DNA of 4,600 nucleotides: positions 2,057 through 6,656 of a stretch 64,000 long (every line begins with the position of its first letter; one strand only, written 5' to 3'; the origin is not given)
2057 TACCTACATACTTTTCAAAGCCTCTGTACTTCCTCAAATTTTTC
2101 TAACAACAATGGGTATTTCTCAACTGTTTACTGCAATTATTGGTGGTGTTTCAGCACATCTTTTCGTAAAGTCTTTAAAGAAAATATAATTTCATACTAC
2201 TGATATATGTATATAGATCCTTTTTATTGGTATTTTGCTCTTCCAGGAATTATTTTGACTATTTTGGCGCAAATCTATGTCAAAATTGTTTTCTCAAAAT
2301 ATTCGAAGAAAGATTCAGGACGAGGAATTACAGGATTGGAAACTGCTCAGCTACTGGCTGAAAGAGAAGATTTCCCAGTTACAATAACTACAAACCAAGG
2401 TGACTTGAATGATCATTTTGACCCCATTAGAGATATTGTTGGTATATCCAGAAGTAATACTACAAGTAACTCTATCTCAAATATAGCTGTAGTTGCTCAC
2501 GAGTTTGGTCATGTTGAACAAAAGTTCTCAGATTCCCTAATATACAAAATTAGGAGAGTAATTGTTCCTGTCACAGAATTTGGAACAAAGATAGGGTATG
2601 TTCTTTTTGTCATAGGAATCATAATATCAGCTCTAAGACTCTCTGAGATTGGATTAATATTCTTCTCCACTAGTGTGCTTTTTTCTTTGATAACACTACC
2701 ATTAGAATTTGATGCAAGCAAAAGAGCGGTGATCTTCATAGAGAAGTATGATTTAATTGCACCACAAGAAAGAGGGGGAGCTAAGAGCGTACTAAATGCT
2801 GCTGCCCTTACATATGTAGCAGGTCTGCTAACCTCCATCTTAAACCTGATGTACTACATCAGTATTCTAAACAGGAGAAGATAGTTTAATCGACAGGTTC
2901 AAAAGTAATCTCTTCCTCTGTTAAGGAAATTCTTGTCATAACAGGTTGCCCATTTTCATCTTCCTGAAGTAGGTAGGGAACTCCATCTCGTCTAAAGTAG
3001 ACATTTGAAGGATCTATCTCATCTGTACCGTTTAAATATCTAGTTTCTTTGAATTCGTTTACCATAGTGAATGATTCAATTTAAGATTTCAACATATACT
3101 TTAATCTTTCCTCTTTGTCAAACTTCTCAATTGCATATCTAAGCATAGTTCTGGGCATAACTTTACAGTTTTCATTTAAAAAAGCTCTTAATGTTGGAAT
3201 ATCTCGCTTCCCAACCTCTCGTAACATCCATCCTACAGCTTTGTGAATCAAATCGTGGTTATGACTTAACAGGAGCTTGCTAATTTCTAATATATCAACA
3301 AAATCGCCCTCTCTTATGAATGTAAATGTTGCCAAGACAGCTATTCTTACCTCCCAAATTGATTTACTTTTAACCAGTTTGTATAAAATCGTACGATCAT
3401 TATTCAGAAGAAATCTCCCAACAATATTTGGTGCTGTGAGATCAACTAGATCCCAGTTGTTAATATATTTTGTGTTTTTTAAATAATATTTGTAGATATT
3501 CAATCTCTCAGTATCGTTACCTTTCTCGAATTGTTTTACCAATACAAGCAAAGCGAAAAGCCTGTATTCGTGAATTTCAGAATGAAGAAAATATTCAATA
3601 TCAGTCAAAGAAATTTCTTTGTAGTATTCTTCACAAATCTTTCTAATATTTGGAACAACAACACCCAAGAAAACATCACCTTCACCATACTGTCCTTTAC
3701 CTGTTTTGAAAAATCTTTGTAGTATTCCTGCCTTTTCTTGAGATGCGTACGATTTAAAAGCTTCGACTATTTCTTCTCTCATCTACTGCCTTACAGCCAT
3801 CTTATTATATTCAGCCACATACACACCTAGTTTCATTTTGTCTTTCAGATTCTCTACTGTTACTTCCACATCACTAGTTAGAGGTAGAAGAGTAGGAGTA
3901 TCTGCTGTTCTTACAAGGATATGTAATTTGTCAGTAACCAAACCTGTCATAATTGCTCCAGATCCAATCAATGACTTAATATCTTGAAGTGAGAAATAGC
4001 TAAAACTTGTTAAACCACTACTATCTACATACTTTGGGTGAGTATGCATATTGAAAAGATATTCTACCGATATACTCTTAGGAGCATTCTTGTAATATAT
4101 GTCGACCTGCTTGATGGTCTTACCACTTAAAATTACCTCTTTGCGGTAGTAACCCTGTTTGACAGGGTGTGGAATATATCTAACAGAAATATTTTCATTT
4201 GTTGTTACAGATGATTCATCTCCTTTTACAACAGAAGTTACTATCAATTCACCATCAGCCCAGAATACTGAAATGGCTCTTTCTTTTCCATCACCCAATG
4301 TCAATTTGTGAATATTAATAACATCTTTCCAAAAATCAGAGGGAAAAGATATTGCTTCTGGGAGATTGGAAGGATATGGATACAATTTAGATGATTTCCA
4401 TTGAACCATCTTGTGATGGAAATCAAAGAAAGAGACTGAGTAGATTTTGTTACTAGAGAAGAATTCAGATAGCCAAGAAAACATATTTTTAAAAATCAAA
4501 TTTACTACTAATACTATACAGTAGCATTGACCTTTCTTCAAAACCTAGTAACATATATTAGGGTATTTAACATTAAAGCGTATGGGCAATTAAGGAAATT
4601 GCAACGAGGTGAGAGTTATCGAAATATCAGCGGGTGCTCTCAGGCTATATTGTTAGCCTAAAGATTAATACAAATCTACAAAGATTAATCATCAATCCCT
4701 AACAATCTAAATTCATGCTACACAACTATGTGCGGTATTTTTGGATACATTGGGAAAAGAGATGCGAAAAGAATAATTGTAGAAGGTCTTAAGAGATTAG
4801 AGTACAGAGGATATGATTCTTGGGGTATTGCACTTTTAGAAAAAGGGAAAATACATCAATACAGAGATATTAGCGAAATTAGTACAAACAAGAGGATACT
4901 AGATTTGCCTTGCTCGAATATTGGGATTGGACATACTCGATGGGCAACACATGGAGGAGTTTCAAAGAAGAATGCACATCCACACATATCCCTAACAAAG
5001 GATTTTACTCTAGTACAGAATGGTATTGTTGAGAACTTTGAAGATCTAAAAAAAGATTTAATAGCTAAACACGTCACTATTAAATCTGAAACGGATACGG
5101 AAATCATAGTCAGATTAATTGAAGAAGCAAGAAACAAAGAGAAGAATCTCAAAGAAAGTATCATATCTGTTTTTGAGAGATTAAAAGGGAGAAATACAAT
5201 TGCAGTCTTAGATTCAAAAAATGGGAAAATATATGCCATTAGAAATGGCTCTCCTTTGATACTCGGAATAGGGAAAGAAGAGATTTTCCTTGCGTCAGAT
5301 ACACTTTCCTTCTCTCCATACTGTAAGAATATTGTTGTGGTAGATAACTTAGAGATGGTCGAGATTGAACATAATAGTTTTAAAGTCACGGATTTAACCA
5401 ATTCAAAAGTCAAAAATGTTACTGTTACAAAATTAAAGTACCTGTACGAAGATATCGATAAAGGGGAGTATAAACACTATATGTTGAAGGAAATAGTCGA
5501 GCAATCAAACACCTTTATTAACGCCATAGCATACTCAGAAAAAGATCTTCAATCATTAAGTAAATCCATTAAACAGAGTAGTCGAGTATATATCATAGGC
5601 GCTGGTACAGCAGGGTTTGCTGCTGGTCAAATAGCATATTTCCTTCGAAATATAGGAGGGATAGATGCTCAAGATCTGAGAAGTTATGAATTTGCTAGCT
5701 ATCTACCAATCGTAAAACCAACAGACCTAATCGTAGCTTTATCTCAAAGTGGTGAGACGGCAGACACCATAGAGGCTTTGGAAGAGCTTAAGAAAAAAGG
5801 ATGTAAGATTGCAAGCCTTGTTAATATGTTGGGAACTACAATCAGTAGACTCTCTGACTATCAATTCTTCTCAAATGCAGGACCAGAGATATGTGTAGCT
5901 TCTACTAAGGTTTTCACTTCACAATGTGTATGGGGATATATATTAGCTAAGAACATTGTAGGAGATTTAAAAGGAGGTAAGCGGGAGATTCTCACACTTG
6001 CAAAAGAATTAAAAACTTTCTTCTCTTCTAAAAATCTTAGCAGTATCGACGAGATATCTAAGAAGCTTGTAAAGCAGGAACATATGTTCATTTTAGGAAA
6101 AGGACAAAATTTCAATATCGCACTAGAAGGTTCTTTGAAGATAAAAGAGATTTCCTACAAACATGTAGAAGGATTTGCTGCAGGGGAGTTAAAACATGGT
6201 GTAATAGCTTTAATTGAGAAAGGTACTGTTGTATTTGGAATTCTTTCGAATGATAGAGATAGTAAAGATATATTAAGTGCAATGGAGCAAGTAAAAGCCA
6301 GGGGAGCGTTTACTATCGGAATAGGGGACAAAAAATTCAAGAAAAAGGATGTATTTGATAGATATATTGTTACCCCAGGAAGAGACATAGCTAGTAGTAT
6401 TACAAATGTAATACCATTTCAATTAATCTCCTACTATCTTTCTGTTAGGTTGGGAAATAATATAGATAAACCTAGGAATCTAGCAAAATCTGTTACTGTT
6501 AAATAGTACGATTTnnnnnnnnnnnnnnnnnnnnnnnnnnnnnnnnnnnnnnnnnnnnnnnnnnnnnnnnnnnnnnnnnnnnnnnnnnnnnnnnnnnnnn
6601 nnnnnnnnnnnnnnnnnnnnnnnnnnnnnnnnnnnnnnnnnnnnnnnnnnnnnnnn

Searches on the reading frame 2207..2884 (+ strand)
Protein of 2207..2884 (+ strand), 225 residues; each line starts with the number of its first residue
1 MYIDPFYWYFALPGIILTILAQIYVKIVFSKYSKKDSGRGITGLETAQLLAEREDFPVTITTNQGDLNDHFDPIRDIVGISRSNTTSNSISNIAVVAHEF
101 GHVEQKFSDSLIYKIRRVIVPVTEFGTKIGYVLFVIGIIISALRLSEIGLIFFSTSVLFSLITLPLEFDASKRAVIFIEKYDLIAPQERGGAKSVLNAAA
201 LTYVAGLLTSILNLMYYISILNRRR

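Call 4: search_protein_families(library=ncbifam, proteins=[window:2207-2884:+])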
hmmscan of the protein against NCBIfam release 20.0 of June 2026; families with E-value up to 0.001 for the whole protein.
window:2207-2884:+ (225 aa): 0 families

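Call 58: search_protein_families(library=pfam, proteins=[window:2207-2884:+], max_evalue=0.00001)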
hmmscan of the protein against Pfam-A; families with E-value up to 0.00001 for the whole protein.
window:2207-2884:+ (225 aa): 1 family
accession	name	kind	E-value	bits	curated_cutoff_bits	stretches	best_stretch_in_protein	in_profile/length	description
PF04298.18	Zn_peptidase_2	-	1.2e-63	215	27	1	7-221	1-217/218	Putative neutral zinc metallopeptidase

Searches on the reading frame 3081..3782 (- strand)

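Call 4: search_protein_families(library=ncbifam, proteins=[window:3081-3782:-])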
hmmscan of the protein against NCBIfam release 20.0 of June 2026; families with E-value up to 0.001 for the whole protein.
window:3081-3782:- (233 aa): 0 families

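Call 58: search_protein_families(library=pfam, proteins=[window:3081-3782:-], max_evalue=0.00001)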
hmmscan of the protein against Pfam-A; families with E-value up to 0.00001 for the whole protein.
window:3081-3782:- (233 aa): 1 family
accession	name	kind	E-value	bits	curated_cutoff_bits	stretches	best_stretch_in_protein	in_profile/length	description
PF08713.17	DNA_alkylation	-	7.8e-63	212.4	21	1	6-221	2-213/213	DNA alkylation repair enzyme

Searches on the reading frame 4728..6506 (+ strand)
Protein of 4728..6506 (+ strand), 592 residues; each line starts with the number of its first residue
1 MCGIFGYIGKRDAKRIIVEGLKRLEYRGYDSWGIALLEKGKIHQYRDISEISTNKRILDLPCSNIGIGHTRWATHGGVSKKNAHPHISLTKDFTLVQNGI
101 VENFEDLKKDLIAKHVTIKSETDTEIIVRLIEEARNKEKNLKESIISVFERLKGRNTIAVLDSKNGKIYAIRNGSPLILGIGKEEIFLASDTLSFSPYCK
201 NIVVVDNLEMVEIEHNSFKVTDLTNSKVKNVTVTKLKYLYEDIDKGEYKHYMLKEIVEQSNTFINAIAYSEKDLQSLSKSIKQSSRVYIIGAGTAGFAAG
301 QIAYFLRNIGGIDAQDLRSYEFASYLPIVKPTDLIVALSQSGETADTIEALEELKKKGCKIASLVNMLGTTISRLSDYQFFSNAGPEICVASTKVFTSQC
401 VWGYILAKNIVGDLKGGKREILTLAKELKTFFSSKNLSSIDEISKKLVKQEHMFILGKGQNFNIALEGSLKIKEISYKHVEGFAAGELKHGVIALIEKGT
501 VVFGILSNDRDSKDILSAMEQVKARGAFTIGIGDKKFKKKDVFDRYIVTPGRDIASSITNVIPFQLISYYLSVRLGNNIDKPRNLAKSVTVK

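Call 4: search_protein_families(library=ncbifam, proteins=[window:4728-6506:+])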
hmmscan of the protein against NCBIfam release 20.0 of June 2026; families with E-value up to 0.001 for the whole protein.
window:4728-6506:+ (592 aa): 27 families (the best 25 are shown)
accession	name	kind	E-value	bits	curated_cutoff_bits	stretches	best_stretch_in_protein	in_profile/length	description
NF001484.0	PRK00331.1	subfamily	1.8e-182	607.9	381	1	1-591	1-600/601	isomerizing glutamine--fructose-6-phosphate transaminase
TIGR01135.1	glmS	equivalog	6.7e-175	583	418.05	1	2-591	1-606/607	glutamine--fructose-6-phosphate transaminase (isomerizing)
TIGR01134.1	purF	equivalog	8.4e-25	88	350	1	2-227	1-231/432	amidophosphoribosyltransferase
NF041128.1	glucosaP_deam_GlmD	equivalog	1.2e-24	87.2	580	1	265-589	12-321/323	glucosamine-6-phosphate deaminase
NF046059.1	NagB_SO3506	equivalog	2.6e-22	79.6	430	1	252-537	4-287/330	glucosamine-6-phosphate deaminase NagB-II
TIGR01536.1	asn_synth_AEB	equivalog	5e-12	45.6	267.1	1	2-261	1-228/517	asparagine synthase (glutamine-hydrolyzing)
TIGR03127.2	RuMP_HxlB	equivalog_domain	1.3e-11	44.7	160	1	254-378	2-119/178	6-phospho-3-hexuloisomerase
NF041755.1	RuMP_HxlAB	equivalog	2.5e-10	39.9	500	1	245-380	211-337/391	bifunctional 3-hexulose-6-phosphate synthase/6-phospho-3-hexuloisomerase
NF006949.0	PRK09431.1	equivalog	3.2e-09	35.8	499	1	66-204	45-174/554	asparagine synthase B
NF003915.0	PRK05441.1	subfamily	3.5e-09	36.1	168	1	329-395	129-195/300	N-acetylmuramic acid 6-phosphate etherase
NF040776.2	AlsR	equivalog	7.5e-09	34.9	400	1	328-385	173-230/279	transcriptional repressor AlsR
TIGR02815.1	agaS_fam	subfamily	2.2e-08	33.5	529.2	1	282-583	40-355/372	putative sugar isomerase, AgaS family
TIGR00441.1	gmhA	equivalog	7.4e-08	32.6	209.45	0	329-382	77-130/154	D-sedoheptulose 7-phosphate isomerase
NF008458.0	PRK11337.1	equivalog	1.6e-07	30.6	378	1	328-384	185-241/293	MurR/RpiR family transcriptional regulator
NF008590.0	PRK11557.1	equivalog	1.2e-06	28.2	355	1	270-372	118-220/282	MurR/RpiR family transcriptional regulator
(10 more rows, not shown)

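Call 8: find_related_loci(query=window:4728-6506:+, collection=genome_contigs, flank=3000)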
Query window:4728-6506:+ (592 aa) in genome_contigs; peptide patterns used: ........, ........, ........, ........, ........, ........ (x = any residue, [..] = any of these).
400 stretches matched a pattern; 194 encode a relative of the query (tblastn E <= 1e-3); the best 80 are kept; 80 distinct loci.
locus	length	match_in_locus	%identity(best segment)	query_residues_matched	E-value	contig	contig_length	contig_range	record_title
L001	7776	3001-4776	56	1-592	0e+0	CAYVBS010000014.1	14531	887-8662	MAG TPA_asm: uncultured Candidatus Saccharibacteria bacterium isolate SRP144015_co1_116 genome assembly, contig: NODE_19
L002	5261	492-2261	42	1-592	2e-149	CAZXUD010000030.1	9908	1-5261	MAG TPA_asm: uncultured Candidatus Peribacteria bacterium isolate binchicken_co105_49 genome assembly, contig: NODE_8885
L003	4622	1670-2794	64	219-592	6e-150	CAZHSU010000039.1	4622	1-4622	MAG TPA_asm: uncultured Candidatus Saccharibacteria bacterium isolate SRP294416_co1_380 genome assembly, contig: NODE_45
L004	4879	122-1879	43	1-592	8e-138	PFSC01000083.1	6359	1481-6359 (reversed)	MAG: Candidatus Roizmanbacteria bacterium CG_4_9_14_0_2_um_filter_39_13 CG_4_9_14_0.2_um_filter_scaffold_6524_c, whole g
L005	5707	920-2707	41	1-592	5e-131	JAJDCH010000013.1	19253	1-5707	MAG: Candidatus Levyibacteriota bacterium isolate OFTM270 OFTM270_12, whole genome shotgun sequence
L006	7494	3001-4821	40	1-592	9e-117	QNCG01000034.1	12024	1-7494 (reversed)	MAG: Candidatus Omnitrophota bacterium isolate B32_G15 B32_Guay15_scaffold_01185, whole genome shotgun sequence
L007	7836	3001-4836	37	1-592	2e-114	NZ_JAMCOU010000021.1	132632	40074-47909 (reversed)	Acinetobacter amyesii strain ANC 5579 19, whole genome shotgun sequence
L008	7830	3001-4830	37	1-592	2e-113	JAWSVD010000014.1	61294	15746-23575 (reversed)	MAG: Granulosicoccaceae bacterium isolate BHT04_PCL_gam1 B9PCL_contig_48, whole genome shotgun sequence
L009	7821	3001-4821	37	1-592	5e-112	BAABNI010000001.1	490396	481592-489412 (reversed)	MAG: Candidatus Pelagadaptatus aseana SJ0813 DNA, sequence01, whole genome shotgun sequence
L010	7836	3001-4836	37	1-592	4e-112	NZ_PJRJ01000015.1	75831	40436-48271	Acinetobacter sp. B51(2017) NODE_15_length_75831_cov_17.9906, whole genome shotgun sequence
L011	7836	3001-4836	37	1-592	1e-111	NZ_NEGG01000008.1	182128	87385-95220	Acinetobacter sp. ANC 5054 Contig8, whole genome shotgun sequence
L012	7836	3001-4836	37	1-592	1e-111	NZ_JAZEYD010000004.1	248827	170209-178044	Acinetobacter sp. 161(2023) strain Acinetobacter161 4, whole genome shotgun sequence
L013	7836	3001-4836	37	1-592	1e-111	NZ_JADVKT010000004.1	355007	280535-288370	Acinetobacter calcoaceticus strain ACIN00260 ACIN00260_c0004, whole genome shotgun sequence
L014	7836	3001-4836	37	1-592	9e-112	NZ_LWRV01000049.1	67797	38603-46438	Acinetobacter portensis strain AC 877 contig_31, whole genome shotgun sequence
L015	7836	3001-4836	37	1-592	2e-111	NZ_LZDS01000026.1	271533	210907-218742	Acinetobacter gandensis strain ANC 4275 Contig5, whole genome shotgun sequence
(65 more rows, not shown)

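Call 11: find_homologous_proteins(query=window:4728-6506:+, max_evalue=1e-100)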
Query window:4728-6506:+ (592 aa): 4755 proteins with E <= 1e-100 among 8000 candidates; the best 120 are listed.
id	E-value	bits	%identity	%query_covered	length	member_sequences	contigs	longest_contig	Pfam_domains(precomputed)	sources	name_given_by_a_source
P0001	0.0e+0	1222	94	100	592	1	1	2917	PF01380.28,PF13580.12,PF13522.12,PF13537.12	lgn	-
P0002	0.0e+0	1211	93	100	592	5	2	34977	PF01380.28,PF13580.12,PF13522.12,PF13537.12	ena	-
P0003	0.0e+0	1211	93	100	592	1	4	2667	PF01380.28,PF13580.12,PF13522.12,PF13537.12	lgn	-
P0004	4.4e-258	876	67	100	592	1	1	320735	PF01380.28,PF13580.12,PF13522.12,PF13537.12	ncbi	ncbi:MAG: glutamine--fructose-6-phosphate transaminase (isomerizing) [Candidatus Dojkabacteria bacte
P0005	6.2e-257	872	65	100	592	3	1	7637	PF01380.28,PF13580.12,PF13522.12,PF13537.12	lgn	-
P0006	1.6e-255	867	65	100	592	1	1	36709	PF01380.28,PF13580.12,PF13522.12,PF13537.12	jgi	-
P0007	8.2e-255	865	66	100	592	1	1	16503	PF01380.28,PF13580.12,PF13522.12,PF13537.12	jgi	jgi:glucosamine--fructose-6-phosphate aminotransferase (isomerizing)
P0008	1.1e-254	864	66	100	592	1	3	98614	PF01380.28,PF13580.12,PF13522.12,PF13537.12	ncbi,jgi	jgi:glucosamine--fructose-6-phosphate aminotransferase (isomerizing)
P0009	7.2e-250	848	64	99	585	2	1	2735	PF01380.28,PF13580.12,PF13522.12,PF13537.12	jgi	-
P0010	1.2e-246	838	64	100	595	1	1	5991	PF13230.12,PF01380.28,PF13522.12,PF13537.12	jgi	jgi:glucosamine--fructose-6-phosphate aminotransferase (isomerizing)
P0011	1.2e-245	834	64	100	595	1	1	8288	PF01380.28,PF13522.12,PF13537.12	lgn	-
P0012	6.4e-245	832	63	100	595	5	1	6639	PF01380.28,PF13522.12,PF13537.12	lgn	-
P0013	4.7e-244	829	63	100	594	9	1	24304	PF01380.28,PF13580.12,PF13522.12,PF13537.12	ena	-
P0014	5.5e-244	829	63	100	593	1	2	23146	PF13230.12,PF01380.28,PF13580.12,PF13522.12,PF13537.12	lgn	-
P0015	6.7e-244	829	63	100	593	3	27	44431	PF13230.12,PF01380.28,PF13580.12,PF13522.12,PF13537.12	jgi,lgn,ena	jgi:glucosamine--fructose-6-phosphate aminotransferase (isomerizing)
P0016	1.0e-243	828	63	100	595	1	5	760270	PF01380.28,PF13580.12,PF13522.12,PF13537.12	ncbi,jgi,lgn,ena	jgi:glucosamine--fructose-6-phosphate aminotransferase (isomerizing)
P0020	1.3e-241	821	63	100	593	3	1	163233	PF13230.12,PF01380.28,PF13580.12,PF13522.12,PF13537.12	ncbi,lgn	-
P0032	1.1e-239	815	62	100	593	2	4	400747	PF01380.28,PF13522.12,PF13537.12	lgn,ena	-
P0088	9.2e-227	772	60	100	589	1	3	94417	PF01380.28,PF13522.12,PF13537.12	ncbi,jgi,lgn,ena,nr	ncbi:MAG TPA: glutamine--fructose-6-phosphate transaminase (isomerizing) [Candidatus Dojkabacteria b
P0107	2.1e-213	728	56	100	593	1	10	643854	PF13230.12,PF01380.28,PF13580.12,PF13522.12,PF13537.12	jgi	jgi:glucosamine--fructose-6-phosphate aminotransferase (isomerizing)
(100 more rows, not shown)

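Call 14: find_encoding_contigs(protein=P0004, flank=1500, max_places=3)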
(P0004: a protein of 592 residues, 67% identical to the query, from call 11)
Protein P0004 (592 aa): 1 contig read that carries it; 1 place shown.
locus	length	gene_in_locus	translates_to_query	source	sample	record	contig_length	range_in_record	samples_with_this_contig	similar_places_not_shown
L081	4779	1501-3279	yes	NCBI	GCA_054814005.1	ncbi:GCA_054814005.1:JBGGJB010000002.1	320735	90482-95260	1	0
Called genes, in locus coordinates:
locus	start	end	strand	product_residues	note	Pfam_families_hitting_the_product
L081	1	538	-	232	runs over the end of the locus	PF08713:DNA_alkylation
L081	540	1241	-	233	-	-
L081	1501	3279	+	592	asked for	PF13522:GATase_6, PF13537:GATase_7, PF13580:SIS_2 (faint), PF01380:SIS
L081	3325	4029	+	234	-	-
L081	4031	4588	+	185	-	PF01551:Peptidase_M23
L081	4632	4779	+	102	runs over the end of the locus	-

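Call 15: find_encoding_contigs(protein=P0002, flank=1500, max_places=3)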
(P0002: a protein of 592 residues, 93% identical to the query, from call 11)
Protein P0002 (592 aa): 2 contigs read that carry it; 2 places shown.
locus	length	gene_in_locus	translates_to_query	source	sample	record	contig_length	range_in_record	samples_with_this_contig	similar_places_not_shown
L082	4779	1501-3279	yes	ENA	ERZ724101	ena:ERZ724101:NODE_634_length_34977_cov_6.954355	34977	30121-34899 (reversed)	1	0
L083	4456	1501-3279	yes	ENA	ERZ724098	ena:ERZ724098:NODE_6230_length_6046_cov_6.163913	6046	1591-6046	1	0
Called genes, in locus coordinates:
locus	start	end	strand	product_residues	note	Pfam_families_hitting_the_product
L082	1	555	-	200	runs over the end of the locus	PF08713:DNA_alkylation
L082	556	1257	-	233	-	-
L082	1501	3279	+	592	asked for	PF13522:GATase_6, PF13537:GATase_7, PF13580:SIS_2 (faint), PF01380:SIS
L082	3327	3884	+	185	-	PF01551:Peptidase_M23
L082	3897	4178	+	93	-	-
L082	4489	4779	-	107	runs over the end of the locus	PF01863:YgjP-like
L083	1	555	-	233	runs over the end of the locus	PF08713:DNA_alkylation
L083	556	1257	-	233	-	-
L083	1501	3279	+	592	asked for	PF13522:GATase_6, PF13537:GATase_7, PF13580:SIS_2 (faint), PF01380:SIS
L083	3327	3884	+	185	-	PF01551:Peptidase_M23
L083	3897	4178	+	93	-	-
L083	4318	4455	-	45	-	?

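Call 20: find_encoding_contigs(protein=P0008, flank=1200, max_places=1)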
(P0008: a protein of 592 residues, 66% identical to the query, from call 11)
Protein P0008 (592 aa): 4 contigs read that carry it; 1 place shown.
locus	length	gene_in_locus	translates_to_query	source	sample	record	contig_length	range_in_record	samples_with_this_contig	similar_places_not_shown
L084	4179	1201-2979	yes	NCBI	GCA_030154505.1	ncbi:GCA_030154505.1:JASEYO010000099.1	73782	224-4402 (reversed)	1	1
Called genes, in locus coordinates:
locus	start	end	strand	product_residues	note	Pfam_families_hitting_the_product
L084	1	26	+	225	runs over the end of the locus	PF04298:Zn_peptidase_2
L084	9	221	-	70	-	-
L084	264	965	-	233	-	-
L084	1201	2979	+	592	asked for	PF13522:GATase_6, PF13537:GATase_7, PF13580:SIS_2 (faint), PF01380:SIS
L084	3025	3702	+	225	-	-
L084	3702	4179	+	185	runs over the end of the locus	PF01551:Peptidase_M23 (weak)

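Call 21: find_encoding_contigs(protein=P0016, flank=1200, max_places=1)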
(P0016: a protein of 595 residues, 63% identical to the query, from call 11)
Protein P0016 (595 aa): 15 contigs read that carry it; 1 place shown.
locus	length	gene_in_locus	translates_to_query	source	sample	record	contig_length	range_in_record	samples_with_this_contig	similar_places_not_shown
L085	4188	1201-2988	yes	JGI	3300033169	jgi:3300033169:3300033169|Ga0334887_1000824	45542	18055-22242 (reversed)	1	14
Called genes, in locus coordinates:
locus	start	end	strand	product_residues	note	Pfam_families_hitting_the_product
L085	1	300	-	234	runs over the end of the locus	PF08713:DNA_alkylation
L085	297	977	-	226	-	-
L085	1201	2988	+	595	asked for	PF13522:GATase_6, PF13537:GATase_7, PF13580:SIS_2 (faint), PF01380:SIS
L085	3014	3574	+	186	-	-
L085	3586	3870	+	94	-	PF24315:DUF7489 (weak)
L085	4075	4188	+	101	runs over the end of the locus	-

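Call 22: find_encoding_contigs(protein=P0020, flank=1200, max_places=1)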
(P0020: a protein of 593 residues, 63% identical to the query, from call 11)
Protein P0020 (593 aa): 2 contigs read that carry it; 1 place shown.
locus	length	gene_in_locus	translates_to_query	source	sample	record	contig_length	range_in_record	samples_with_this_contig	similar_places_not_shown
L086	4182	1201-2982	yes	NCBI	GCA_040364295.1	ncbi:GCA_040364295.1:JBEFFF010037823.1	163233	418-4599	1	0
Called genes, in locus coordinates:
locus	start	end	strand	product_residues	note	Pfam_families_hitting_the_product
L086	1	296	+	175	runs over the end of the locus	-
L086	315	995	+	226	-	PF04298:Zn_peptidase_2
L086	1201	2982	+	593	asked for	PF13230:GATase_4 (faint), PF13522:GATase_6, PF13537:GATase_7, PF13580:SIS_2 (faint), PF01380:SIS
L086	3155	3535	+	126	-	-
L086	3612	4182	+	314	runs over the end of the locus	-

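Call 23: find_encoding_contigs(protein=P0088, flank=1200, max_places=1)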
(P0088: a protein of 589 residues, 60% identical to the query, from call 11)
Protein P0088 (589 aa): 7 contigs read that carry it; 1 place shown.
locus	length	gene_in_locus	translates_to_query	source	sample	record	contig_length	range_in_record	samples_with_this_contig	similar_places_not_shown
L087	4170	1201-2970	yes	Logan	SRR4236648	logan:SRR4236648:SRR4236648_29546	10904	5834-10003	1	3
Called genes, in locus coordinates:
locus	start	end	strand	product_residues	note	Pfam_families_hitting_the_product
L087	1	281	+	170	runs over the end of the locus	-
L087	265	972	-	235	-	PF08713:DNA_alkylation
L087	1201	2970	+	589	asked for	PF13522:GATase_6, PF13537:GATase_7, PF01380:SIS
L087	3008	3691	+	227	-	-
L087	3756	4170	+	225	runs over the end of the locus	-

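Call 24: find_encoding_contigs(protein=P0107, flank=1200, max_places=1)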
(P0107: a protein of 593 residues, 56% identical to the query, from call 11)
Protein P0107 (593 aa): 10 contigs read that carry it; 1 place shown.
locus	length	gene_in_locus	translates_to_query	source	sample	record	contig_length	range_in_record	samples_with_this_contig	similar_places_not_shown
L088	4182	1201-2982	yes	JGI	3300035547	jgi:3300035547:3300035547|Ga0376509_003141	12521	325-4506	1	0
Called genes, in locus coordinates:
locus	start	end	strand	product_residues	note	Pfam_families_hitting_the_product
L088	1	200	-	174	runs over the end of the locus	?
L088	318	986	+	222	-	PF00702:Hydrolase, PF13419:HAD_2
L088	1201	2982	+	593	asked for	PF13230:GATase_4 (weak), PF13522:GATase_6, PF13537:GATase_7, PF13580:SIS_2 (faint), PF01380:SIS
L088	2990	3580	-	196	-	-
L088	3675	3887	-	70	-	PF00313:CSD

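Call 25: find_encoding_contigs(protein=P0032, flank=1200, max_places=1)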
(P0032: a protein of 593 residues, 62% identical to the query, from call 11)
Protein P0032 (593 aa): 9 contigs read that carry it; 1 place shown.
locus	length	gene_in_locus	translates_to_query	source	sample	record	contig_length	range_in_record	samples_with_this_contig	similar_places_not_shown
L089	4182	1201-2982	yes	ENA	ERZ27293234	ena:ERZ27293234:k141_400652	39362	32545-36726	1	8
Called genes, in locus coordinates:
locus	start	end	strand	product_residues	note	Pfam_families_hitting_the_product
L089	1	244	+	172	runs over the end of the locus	-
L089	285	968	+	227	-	PF04298:Zn_peptidase_2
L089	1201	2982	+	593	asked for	PF13522:GATase_6, PF13537:GATase_7, PF01380:SIS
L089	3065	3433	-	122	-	-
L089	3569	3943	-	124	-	-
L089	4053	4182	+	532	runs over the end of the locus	-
